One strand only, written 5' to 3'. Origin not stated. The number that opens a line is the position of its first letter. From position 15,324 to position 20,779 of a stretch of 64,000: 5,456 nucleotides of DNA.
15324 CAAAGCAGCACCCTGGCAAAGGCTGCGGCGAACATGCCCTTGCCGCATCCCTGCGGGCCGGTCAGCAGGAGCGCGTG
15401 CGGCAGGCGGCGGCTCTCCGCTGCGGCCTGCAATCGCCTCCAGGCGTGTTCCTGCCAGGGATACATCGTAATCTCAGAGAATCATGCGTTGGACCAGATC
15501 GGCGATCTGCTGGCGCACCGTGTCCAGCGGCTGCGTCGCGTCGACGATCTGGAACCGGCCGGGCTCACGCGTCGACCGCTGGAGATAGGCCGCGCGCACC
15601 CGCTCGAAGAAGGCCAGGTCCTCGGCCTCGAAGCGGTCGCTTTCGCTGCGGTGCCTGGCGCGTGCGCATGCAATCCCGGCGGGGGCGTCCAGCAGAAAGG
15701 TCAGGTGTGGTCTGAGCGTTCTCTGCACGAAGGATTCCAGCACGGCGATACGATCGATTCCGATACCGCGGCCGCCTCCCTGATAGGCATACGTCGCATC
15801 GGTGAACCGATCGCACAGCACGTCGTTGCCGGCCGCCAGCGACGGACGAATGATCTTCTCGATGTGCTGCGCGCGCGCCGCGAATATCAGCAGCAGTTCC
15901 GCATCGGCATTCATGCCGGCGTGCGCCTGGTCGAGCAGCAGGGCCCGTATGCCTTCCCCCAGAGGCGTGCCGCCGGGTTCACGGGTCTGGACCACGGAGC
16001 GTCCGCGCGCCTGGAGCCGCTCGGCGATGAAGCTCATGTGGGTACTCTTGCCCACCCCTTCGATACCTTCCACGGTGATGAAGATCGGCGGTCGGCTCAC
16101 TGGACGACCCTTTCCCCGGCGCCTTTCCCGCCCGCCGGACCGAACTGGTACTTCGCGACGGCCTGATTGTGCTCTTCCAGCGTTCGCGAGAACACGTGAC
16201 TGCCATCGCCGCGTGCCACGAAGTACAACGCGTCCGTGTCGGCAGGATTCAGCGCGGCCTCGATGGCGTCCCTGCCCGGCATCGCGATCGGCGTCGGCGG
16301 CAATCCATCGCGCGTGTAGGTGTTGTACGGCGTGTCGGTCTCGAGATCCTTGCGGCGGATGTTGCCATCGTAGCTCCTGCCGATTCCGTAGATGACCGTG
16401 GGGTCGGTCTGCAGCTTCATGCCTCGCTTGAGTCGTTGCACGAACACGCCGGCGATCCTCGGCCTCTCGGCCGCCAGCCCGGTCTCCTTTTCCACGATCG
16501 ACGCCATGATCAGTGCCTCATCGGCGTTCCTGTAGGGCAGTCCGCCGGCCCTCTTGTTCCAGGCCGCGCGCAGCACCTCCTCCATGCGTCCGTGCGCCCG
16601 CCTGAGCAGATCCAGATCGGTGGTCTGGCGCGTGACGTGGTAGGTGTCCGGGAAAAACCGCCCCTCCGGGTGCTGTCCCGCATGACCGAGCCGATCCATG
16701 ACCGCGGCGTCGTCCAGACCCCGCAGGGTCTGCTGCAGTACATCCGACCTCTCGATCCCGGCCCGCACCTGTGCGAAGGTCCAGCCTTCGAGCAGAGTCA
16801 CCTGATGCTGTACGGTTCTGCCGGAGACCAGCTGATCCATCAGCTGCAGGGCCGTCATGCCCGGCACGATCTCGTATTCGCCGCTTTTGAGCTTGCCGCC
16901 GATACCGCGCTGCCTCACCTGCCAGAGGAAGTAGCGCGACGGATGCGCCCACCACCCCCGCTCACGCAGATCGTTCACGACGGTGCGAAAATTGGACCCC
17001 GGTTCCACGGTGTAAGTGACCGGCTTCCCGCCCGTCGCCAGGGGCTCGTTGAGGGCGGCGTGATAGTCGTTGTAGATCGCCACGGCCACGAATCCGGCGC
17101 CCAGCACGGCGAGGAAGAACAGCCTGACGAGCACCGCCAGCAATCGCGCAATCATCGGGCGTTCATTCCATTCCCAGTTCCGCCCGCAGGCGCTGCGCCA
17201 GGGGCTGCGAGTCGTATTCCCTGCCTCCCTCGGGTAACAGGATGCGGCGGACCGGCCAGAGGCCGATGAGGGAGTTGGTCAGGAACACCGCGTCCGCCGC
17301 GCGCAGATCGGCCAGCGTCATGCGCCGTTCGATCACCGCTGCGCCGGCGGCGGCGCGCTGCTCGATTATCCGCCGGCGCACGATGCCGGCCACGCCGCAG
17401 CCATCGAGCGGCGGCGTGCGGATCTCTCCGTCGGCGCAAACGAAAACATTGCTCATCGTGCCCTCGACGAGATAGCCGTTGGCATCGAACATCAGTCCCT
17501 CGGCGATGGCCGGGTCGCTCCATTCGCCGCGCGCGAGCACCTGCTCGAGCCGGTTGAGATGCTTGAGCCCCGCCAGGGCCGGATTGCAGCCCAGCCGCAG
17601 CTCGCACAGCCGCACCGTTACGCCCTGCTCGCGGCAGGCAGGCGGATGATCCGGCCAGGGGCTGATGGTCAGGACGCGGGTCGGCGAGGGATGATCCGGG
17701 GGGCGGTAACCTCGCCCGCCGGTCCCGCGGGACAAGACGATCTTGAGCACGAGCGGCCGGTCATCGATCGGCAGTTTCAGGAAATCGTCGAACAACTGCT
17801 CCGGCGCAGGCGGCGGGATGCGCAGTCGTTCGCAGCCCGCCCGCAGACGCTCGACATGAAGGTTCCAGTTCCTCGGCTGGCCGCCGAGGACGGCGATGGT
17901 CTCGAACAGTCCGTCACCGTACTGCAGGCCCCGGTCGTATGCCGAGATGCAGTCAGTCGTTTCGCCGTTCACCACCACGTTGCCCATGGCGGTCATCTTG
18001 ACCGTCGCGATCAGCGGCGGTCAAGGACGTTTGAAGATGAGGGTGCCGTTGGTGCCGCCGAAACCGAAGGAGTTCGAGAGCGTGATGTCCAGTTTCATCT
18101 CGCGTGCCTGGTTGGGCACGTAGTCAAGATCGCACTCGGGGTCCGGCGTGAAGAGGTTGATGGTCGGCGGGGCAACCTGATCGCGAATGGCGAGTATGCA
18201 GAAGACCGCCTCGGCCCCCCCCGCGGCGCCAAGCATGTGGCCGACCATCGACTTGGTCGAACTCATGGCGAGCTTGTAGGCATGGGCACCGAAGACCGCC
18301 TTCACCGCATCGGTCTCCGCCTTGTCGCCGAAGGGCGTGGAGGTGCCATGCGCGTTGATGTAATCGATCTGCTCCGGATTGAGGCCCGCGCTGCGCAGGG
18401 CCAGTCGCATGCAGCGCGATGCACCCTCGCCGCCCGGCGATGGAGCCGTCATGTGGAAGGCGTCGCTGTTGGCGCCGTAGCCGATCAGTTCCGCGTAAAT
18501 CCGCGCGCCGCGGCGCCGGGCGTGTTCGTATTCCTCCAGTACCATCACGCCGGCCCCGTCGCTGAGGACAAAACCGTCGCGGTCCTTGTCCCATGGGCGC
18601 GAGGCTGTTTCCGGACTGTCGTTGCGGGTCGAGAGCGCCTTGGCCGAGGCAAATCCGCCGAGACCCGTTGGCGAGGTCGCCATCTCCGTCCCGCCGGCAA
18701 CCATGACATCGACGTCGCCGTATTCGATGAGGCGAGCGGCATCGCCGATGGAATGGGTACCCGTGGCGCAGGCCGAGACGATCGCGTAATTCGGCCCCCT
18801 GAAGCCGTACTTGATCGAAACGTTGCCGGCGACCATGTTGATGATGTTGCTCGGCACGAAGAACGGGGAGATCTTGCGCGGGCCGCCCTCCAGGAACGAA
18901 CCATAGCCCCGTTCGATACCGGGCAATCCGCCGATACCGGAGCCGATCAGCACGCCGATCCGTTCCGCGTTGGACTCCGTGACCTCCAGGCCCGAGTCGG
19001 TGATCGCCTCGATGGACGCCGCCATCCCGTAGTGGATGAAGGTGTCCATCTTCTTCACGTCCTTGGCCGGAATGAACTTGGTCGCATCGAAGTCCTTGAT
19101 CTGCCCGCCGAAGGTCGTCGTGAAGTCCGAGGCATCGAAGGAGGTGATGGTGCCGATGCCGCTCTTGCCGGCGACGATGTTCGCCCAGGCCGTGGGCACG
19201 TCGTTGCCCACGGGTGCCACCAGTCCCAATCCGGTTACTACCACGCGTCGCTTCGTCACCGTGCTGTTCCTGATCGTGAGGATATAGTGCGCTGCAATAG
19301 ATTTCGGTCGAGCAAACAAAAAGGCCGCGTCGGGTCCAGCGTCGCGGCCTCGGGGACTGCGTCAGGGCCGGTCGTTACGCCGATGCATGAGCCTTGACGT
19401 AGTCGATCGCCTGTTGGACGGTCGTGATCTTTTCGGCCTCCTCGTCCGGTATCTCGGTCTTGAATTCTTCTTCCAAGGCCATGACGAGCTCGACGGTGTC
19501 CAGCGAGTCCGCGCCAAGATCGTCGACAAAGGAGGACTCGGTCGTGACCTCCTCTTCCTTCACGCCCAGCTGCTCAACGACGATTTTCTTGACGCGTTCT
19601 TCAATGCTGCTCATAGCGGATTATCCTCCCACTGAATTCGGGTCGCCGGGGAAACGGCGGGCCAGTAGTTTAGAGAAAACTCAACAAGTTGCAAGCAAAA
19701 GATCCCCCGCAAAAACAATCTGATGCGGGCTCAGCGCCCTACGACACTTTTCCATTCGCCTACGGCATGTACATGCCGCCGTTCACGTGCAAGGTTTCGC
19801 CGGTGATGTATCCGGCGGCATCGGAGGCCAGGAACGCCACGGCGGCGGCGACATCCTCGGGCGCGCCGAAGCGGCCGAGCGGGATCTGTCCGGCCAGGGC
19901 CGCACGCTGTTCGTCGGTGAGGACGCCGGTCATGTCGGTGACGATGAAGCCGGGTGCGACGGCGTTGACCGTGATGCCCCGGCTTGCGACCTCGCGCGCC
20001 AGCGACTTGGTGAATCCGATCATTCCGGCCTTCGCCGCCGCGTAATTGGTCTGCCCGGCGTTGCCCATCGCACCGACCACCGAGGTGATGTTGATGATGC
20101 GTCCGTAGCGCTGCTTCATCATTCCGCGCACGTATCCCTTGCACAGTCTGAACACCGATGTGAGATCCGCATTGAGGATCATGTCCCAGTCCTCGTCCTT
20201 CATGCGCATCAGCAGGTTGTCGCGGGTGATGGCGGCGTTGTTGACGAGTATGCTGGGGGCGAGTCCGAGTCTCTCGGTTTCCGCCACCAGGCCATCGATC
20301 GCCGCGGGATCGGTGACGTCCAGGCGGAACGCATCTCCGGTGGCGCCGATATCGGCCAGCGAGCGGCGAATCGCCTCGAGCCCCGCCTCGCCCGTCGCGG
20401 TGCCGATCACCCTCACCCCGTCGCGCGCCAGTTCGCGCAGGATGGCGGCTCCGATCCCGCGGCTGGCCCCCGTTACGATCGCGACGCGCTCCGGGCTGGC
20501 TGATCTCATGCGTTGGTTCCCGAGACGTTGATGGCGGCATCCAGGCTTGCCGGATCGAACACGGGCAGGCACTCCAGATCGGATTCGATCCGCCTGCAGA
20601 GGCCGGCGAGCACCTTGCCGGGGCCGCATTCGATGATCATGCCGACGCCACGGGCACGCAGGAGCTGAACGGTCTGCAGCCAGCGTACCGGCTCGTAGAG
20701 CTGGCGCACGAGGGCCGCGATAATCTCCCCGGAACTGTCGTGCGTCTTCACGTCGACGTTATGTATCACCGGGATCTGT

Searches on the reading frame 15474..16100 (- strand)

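Call 6: search_protein_families(library=pfam, proteins=[window:15474-16100:-])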
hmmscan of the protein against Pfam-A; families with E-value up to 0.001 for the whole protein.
window:15474-16100:- (208 aa): 2 families
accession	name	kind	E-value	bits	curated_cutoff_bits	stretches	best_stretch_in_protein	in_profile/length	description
PF02223.23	Thymidylate_kin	-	2.5e-49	167.9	27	1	10-199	1-185/185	Thymidylate kinase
PF13521.12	AAA_28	-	0.00079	20.1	27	0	8-174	2-148/164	AAA domain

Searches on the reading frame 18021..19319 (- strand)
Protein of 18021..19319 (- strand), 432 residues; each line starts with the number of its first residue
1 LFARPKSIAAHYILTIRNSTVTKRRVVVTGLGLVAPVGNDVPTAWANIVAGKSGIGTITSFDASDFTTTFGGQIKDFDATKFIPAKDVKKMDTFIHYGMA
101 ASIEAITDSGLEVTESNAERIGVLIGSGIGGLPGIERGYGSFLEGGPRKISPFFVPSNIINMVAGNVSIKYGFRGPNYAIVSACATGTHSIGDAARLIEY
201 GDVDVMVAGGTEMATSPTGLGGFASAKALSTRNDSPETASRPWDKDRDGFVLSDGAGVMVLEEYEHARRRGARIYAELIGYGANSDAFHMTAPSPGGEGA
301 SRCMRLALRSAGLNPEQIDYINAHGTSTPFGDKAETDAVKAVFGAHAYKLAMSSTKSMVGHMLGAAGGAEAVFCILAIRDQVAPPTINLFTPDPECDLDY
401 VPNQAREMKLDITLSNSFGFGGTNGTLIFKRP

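Call 6: search_protein_families(library=pfam, proteins=[window:18021-19319:-])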
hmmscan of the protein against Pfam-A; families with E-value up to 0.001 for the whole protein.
window:18021-19319:- (432 aa): 3 families
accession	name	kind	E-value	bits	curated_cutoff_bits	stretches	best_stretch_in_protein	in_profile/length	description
PF00109.32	ketoacyl-synt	-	6.5e-60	203.3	20.8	1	24-267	2-252/252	Beta-ketoacyl synthase, N-terminal domain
PF02801.28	Ketoacyl-synt_C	-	4.5e-42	143.2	20.8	1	275-389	1-118/119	Beta-ketoacyl synthase, C-terminal domain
PF00108.29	Thiolase_N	-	8.1e-05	22.6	26.4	1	169-217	68-119/260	Thiolase, N-terminal domain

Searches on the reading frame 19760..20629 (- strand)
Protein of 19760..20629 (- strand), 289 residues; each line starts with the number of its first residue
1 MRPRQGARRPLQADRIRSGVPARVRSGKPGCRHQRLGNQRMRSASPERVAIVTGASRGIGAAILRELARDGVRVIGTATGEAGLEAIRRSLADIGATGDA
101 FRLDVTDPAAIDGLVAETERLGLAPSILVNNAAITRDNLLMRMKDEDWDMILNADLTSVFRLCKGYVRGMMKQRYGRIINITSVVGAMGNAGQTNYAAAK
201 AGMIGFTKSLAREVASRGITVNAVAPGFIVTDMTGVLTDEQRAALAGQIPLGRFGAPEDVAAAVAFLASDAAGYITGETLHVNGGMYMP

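Call 6: search_protein_families(library=pfam, proteins=[window:19760-20629:-])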
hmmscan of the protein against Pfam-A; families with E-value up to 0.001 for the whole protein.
window:19760-20629:- (289 aa): 4 families
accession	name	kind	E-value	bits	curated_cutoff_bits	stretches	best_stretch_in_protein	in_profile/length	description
PF13561.12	adh_short_C2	-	3.1e-61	207.4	27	1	54-286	1-235/236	Enoyl-(Acyl carrier protein) reductase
PF00106.31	adh_short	-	5.3e-52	176.6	26.6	1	48-240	1-193/195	short chain dehydrogenase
PF08659.16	KR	-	3.1e-17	63.5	22.6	1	51-224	4-173/180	KR domain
PF01370.27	Epimerase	-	0.00031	20.7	20.9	1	51-118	2-63/240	NAD dependent epimerase/dehydratase family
